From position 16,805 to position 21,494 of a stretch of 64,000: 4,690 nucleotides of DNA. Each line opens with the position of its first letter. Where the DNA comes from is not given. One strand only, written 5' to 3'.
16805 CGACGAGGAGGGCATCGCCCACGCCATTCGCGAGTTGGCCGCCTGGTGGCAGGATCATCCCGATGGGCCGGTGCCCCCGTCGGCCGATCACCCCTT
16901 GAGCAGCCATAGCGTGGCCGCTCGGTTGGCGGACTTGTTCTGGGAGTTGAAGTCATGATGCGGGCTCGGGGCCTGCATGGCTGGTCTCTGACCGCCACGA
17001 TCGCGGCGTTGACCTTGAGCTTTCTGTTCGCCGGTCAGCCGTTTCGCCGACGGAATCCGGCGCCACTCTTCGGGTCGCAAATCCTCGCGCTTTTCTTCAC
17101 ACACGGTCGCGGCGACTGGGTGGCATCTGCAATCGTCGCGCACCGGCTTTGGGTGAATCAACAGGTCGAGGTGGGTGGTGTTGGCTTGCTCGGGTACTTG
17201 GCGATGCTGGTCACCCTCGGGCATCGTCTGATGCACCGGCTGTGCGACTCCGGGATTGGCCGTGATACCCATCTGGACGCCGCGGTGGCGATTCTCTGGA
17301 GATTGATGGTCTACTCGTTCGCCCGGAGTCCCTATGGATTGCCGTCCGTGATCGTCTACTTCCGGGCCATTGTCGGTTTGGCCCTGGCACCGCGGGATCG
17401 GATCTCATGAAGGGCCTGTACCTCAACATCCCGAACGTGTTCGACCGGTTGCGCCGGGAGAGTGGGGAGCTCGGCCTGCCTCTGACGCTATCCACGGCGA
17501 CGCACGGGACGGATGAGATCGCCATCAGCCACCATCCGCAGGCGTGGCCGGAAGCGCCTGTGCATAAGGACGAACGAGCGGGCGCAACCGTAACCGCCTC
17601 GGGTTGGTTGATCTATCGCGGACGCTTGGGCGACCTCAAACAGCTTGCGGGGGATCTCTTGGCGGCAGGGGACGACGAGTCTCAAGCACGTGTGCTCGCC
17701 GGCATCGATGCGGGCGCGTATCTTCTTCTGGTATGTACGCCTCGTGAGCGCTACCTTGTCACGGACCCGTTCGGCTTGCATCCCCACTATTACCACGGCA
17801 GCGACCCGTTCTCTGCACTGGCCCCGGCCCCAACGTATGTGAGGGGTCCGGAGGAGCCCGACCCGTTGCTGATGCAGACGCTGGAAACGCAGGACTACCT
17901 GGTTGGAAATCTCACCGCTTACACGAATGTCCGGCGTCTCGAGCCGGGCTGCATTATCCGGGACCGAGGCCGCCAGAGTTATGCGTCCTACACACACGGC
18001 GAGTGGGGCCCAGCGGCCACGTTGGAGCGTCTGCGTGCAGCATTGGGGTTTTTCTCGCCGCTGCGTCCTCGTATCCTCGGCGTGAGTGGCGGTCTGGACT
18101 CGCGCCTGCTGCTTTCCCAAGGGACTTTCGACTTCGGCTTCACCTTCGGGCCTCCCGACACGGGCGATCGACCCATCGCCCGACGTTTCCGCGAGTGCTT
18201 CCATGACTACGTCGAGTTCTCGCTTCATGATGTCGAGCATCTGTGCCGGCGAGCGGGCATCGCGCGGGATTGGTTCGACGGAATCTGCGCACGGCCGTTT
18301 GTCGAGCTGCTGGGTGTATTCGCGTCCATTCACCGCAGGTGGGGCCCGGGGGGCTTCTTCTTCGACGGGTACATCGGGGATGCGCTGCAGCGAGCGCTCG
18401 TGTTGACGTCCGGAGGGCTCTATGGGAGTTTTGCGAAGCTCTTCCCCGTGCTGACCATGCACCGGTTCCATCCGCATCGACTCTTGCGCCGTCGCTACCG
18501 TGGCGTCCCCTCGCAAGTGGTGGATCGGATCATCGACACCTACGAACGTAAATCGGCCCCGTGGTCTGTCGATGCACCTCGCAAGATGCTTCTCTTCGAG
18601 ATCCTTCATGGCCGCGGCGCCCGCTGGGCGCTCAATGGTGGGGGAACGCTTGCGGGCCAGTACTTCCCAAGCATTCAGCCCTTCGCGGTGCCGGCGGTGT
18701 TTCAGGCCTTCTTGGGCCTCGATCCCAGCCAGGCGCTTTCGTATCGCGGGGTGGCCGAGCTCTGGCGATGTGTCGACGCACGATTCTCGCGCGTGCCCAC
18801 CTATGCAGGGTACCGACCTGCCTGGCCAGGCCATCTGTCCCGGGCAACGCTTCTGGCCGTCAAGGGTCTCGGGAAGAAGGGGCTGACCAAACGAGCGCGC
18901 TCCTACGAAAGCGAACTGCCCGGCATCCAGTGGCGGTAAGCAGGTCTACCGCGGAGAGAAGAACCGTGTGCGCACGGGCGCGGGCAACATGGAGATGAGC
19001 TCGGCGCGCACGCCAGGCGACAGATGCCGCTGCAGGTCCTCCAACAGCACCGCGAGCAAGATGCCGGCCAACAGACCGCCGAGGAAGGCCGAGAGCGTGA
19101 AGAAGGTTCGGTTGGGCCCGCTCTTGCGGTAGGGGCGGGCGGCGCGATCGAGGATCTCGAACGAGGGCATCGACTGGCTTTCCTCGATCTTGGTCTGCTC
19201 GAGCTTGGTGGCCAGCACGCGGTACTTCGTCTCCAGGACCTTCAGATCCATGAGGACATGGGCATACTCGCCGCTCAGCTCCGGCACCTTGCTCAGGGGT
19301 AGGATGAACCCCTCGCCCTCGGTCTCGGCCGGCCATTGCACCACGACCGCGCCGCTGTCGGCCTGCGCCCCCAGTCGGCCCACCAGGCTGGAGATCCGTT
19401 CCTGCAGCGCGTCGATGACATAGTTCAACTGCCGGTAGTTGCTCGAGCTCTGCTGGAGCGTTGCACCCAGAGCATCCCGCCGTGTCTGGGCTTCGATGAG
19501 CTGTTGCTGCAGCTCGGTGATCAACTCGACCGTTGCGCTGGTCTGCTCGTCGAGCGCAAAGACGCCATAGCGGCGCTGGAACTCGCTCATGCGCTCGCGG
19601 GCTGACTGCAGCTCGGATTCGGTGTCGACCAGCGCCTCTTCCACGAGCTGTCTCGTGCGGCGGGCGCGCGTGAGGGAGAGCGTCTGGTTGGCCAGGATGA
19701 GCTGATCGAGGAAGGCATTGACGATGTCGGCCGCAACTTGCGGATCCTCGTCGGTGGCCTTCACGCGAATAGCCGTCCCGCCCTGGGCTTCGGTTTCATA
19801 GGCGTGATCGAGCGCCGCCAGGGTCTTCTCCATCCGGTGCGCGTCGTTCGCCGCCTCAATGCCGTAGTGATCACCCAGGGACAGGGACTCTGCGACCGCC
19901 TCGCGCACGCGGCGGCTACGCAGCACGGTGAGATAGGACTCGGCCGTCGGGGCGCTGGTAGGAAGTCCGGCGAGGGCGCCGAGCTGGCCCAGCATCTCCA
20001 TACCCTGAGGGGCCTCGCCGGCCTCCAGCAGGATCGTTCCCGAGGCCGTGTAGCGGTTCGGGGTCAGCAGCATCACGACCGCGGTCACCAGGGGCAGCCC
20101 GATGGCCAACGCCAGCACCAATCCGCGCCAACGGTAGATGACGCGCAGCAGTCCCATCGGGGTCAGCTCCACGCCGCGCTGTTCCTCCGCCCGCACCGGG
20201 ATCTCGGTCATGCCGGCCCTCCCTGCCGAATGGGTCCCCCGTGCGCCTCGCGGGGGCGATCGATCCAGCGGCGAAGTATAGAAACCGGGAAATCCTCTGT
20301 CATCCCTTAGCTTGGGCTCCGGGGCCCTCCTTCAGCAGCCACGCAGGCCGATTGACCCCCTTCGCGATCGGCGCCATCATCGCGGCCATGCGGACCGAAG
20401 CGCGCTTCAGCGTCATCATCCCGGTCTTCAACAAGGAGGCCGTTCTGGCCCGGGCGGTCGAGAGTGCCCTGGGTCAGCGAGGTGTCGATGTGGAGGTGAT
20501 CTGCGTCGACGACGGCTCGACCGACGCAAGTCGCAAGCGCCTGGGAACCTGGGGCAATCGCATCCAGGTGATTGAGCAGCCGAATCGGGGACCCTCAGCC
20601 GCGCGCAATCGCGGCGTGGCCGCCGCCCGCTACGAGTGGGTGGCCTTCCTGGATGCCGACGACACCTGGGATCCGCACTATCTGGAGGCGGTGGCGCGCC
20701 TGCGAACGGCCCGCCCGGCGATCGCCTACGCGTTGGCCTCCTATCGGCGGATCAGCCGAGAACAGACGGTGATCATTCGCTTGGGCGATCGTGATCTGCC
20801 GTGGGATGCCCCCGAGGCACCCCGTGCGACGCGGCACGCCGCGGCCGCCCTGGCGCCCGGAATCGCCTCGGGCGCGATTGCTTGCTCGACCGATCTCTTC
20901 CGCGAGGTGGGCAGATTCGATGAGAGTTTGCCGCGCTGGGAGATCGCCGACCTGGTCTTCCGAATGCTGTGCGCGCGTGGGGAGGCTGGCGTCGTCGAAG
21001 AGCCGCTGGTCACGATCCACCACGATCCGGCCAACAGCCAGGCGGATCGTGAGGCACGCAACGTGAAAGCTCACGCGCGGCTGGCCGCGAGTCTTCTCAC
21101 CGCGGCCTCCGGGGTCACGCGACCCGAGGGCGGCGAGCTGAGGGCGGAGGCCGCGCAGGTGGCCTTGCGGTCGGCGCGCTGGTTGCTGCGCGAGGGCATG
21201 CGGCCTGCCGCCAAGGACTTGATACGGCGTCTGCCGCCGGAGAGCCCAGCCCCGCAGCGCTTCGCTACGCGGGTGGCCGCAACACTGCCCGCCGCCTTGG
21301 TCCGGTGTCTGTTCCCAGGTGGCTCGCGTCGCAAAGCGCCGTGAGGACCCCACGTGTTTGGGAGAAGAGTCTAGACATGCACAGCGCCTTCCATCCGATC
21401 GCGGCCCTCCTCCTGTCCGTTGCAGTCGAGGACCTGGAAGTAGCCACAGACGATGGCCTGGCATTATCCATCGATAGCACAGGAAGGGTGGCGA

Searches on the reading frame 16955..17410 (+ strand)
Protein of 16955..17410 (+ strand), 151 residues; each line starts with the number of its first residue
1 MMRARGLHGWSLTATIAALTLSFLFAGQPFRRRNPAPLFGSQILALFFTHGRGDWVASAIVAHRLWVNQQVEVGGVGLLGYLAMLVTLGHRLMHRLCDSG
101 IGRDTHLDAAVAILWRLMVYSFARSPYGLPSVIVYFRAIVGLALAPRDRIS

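Call 4: search_protein_families(library=pfam, proteins=[window:16955-17410:+], max_evalue=0.01)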
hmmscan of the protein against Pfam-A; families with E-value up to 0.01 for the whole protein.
window:16955-17410:+ (151 aa): 0 families

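Call 40: search_protein_representatives(protein=window:16955-17407:+)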
Query: 151 residues. Proteins with E-value up to 0.001 (for the whole library): 14; up to 1e-10: 4; up to 1e-30: 1. The best 14 are listed.
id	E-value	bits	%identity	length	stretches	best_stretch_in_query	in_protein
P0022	1.9e-94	329.9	100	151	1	1-151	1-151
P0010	7.3e-24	100.8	43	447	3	60-146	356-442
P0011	4.4e-14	69.0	39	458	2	60-146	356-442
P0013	2.6e-11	60.1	37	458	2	58-147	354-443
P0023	3.9e-07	46.5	28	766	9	34-75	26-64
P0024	2.0e-06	44.2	32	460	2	61-144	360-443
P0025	2.0e-06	44.1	31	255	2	61-139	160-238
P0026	2.5e-06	43.9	34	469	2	54-144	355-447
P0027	9.9e-06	41.9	35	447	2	60-149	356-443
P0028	1.3e-05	41.6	31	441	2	59-147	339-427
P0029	6.5e-05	39.3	33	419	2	59-144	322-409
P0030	9.2e-05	38.8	33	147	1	36-144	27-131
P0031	3.1e-04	37.1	33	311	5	37-70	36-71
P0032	3.3e-04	37.0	28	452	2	60-144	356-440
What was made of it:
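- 16955..17410 (+): 151-aa ORF that is the collapsed remnant of the Wzy gene in its ancestral slot (arm 1). It is the only sequence of this short form among 1.84 billion representative proteins (call 40).
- The 151-aa form is unique among 1.84 billion representatives (call 40). No similar short form exists among 1.84 billion representatives (call 40).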

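Call 50: search_protein_families(library=ncbifam, proteins=[window:16955-17410:+], max_evalue=0.01)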
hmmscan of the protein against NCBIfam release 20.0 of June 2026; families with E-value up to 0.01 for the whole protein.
window:16955-17410:+ (151 aa): 0 families
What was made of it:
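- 16955..17410 (+): It has no Pfam or NCBIfam hit (calls 4, 50).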

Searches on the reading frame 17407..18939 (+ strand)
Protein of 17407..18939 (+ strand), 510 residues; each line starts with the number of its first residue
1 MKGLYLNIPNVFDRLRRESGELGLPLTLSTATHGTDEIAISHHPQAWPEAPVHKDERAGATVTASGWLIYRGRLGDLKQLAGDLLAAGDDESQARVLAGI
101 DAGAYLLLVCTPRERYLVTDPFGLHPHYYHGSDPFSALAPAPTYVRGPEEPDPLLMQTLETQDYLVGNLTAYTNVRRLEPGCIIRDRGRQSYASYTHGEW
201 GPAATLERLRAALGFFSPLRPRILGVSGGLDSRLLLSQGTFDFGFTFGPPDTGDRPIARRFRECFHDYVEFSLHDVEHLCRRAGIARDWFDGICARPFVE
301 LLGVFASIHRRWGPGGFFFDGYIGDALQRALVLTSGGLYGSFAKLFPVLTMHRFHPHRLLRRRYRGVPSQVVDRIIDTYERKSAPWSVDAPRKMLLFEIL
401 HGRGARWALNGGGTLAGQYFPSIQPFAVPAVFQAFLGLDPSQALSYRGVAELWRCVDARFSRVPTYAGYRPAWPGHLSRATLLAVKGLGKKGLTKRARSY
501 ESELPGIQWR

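Call 4: search_protein_families(library=pfam, proteins=[window:17407-18939:+], max_evalue=0.01)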
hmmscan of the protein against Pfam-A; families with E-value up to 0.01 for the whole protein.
window:17407-18939:+ (510 aa): 0 families

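Call 50: search_protein_families(library=ncbifam, proteins=[window:17407-18939:+], max_evalue=0.01)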
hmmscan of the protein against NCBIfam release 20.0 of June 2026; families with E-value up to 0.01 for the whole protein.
window:17407-18939:+ (510 aa): 0 families
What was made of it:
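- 17407..18939 (+): p510, a conserved soluble 510-aa protein that follows Wzy in relatives. It marks the ancestral position of the module. No Pfam or NCBIfam hit (calls 4, 50).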

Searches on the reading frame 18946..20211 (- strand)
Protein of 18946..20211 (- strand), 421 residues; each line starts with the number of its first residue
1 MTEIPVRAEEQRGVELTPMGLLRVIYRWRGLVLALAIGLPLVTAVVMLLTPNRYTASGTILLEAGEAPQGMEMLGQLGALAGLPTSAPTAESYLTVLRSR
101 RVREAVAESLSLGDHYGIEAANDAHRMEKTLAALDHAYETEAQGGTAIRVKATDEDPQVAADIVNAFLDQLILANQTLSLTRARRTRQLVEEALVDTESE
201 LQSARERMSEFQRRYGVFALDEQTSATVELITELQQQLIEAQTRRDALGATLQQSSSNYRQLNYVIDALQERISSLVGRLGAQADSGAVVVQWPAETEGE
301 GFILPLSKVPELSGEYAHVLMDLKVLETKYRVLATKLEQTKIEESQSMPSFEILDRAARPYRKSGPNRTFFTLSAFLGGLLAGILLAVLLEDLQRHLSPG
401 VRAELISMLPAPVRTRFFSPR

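Call 4: search_protein_families(library=pfam, proteins=[window:18946-20211:-], max_evalue=0.01)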
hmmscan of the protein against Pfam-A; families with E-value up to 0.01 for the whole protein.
window:18946-20211:- (421 aa): 4 families
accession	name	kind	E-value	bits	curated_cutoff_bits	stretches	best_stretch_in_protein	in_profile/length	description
PF02706.20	Wzz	-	1.5e-05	25.6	25.5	1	21-109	8-90/91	Chain length determinant protein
PF06005.17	ZapB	-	0.00094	20.1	31.5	1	220-280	9-69/71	Cell division protein ZapB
PF13807.11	GNVR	-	0.0049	17.2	27.7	0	322-389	12-79/82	G-rich domain on putative tyrosine kinase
PF08657.15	DASH_Spc34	-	0.0093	16.1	26.7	0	198-283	163-243/280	DASH complex subunit Spc34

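Call 50: search_protein_families(library=ncbifam, proteins=[window:18946-20211:-], max_evalue=0.01)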
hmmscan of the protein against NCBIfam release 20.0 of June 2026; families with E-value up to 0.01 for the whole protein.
window:18946-20211:- (421 aa): 8 families
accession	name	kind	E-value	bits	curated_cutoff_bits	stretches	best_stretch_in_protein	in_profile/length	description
TIGR03017.1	EpsF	equivalog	6.9e-20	71.2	422.75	2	22-245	7-231/444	chain length determinant protein EpsF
TIGR03007.1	pepcterm_ChnLen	equivalog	3.1e-18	65.3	278.85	2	24-273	9-256/498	XrtA system polysaccharide chain length determinant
TIGR01010.1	BexC_CtrB_KpsE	subfamily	9.4e-14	51.3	437.5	1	35-390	9-354/362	polysaccharide export inner-membrane protein, BexC/CtrB/KpsE family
NF007350.0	PRK09841.1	equivalog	8.1e-06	24.2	1248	1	145-274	227-356/726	tyrosine-protein kinase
NF041864.1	EpsV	equivalog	0.00044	18.9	800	0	305-409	371-475/484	PCP family exopolysaccharide biosynthesis protein EpsV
NF045487.1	ASRP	equivalog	0.00048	18.8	300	1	180-338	144-273/593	archaea-specific SMC-related protein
NF007699.1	PRK10381.1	equivalog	0.0046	15.9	300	0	334-393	305-362/368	LPS O-antigen length regulator Wzz(fepE)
TIGR02168.1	SMC_prok_B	equivalog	0.006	14.3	567.35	1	173-287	390-507/1181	chromosome segregation protein SMC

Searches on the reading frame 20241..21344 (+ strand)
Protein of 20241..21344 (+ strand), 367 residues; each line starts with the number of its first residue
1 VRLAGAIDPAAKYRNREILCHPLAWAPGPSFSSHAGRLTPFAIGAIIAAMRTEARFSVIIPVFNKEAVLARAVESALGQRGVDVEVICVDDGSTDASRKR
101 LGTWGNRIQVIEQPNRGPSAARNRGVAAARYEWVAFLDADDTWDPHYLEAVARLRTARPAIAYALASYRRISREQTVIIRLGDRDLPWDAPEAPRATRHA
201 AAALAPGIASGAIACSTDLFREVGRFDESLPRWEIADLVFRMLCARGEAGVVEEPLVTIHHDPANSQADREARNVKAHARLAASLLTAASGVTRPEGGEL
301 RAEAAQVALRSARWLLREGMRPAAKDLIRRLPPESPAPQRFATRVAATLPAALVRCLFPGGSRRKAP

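Call 4: search_protein_families(library=pfam, proteins=[window:20241-21344:+], max_evalue=0.01)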
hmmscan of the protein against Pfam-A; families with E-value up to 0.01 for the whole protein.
window:20241-21344:+ (367 aa): 3 families
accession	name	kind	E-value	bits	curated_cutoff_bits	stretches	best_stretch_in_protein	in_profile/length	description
PF00535.33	Glycos_transf_2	-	2.2e-31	109.5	23.3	1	57-161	1-110/168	Glycosyl transferase family 2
PF13641.12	Glyco_tranf_2_3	-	1.2e-11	45.5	27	1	55-157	2-114/230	Glycosyltransferase like family 2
PF10111.15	Glyco_tranf_2_2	-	1e-10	42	27.3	1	57-244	1-201/276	Glycosyltransferase like family 2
